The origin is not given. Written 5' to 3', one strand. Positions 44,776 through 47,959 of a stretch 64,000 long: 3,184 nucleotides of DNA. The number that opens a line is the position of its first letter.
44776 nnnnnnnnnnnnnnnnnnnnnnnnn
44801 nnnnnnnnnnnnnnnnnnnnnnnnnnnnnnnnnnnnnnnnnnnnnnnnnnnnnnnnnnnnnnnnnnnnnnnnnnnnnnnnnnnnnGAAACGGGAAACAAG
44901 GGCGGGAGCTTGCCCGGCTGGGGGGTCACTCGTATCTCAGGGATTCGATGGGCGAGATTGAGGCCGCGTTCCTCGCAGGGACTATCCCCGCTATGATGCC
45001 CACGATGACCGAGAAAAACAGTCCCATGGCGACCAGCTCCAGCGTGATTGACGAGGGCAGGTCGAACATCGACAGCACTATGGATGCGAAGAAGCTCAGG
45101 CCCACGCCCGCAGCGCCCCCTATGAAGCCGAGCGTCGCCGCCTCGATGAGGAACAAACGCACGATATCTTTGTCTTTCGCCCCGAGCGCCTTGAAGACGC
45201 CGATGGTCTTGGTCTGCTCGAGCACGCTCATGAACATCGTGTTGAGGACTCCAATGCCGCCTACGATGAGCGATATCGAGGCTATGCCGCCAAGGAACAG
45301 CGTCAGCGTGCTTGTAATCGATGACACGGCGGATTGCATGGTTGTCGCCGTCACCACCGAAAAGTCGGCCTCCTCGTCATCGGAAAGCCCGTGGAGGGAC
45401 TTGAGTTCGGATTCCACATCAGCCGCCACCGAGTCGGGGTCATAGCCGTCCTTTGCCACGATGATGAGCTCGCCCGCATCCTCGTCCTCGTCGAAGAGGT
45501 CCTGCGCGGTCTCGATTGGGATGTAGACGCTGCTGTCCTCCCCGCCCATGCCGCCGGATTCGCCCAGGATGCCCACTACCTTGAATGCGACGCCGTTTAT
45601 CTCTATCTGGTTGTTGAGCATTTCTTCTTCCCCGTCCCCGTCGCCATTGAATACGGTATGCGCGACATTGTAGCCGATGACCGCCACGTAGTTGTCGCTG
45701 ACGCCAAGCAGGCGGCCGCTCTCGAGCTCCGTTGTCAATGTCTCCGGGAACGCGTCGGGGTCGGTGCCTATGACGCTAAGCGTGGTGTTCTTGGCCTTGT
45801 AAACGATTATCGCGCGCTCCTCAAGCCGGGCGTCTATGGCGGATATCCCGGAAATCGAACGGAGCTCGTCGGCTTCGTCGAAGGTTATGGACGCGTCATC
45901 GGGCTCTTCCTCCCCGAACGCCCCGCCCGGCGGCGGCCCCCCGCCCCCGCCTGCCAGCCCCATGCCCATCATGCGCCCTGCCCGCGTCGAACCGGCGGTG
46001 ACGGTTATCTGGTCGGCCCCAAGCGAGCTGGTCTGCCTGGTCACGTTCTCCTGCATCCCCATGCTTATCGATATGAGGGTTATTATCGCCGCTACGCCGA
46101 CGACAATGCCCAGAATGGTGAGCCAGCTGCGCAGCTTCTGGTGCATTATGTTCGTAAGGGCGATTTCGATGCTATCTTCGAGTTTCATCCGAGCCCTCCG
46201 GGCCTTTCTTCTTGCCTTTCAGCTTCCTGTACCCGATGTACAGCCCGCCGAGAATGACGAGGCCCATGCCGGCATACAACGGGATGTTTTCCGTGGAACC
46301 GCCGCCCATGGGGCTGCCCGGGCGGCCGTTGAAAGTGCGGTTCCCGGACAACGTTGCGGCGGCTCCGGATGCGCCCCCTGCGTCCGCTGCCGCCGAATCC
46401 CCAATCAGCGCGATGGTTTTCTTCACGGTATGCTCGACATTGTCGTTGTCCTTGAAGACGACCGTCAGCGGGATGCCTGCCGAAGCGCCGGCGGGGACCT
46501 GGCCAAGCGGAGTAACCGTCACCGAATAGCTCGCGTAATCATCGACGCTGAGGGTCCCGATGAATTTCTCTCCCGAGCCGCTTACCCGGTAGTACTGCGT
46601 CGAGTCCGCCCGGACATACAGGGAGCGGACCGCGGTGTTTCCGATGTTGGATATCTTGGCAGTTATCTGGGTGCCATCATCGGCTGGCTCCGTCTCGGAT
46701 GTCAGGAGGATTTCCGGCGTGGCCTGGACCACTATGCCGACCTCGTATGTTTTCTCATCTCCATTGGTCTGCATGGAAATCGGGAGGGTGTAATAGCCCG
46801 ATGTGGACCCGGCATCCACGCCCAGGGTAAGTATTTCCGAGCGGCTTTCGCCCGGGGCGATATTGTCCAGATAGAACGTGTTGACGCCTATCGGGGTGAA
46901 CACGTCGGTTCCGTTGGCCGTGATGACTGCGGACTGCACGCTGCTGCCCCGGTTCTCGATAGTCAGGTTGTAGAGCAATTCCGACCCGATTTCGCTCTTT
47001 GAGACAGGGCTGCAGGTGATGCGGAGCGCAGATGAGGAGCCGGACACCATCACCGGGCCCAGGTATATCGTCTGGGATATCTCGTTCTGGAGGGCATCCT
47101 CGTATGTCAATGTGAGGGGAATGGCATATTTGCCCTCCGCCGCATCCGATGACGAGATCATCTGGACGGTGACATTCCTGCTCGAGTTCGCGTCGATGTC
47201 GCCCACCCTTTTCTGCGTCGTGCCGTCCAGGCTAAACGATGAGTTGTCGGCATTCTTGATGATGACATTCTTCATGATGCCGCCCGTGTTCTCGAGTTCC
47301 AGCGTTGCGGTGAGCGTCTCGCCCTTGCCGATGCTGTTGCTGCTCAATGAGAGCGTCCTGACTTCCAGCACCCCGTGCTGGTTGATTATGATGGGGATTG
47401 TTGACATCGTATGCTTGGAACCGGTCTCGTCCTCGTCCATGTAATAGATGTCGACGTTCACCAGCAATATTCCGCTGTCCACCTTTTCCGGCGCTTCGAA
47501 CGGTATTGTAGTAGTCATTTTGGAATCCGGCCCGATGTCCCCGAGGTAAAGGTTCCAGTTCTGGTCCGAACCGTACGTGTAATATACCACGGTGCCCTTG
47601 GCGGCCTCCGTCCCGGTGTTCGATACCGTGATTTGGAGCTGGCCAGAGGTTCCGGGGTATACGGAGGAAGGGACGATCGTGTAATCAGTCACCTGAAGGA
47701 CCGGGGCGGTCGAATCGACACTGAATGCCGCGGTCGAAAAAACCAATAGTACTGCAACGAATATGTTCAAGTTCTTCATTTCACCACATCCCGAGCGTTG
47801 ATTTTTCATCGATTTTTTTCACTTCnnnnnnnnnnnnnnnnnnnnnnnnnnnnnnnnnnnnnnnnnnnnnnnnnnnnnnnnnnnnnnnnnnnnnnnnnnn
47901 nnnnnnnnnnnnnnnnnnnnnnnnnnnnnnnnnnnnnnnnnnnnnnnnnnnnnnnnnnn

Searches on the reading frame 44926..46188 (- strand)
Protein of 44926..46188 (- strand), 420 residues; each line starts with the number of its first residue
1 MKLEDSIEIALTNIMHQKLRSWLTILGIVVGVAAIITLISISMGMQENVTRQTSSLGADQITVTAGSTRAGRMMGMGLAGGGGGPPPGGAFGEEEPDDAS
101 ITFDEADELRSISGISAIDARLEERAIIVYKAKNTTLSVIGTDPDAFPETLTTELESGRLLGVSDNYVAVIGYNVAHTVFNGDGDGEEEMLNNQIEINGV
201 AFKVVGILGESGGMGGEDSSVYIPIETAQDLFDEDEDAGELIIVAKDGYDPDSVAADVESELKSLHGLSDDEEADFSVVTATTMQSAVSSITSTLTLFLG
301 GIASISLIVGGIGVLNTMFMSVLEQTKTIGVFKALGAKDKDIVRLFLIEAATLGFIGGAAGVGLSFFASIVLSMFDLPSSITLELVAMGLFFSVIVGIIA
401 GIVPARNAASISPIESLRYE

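Call 96: search_protein_families(library=pfam, proteins=[window:44926-46188:-], max_evalue=0.00001)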
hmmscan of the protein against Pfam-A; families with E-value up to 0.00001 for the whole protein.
window:44926-46188:- (420 aa): 2 families
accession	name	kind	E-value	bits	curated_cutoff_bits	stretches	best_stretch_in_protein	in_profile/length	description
PF12704.14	MacB_PCD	-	8.1e-34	118.2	27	1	21-260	1-206/207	MacB-like periplasmic core domain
PF02687.27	FtsX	-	1.7e-19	70.5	25.5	1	302-413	3-120/120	FtsX-like permease C-terminal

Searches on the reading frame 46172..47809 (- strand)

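Call 96: search_protein_families(library=pfam, proteins=[window:46172-47809:-], max_evalue=0.00001)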
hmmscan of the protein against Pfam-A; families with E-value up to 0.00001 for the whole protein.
window:46172-47809:- (545 aa): 2 families
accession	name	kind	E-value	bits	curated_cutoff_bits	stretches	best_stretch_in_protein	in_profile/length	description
PF07705.17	CARDB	-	1.7e-11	44.6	22.7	0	36-120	2-84/101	CARDB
PF10633.15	NPCBM_assoc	-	8.9e-06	26.2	24.4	0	197-236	38-77/78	NPCBM-associated, NEW3 domain of alpha-galactosidase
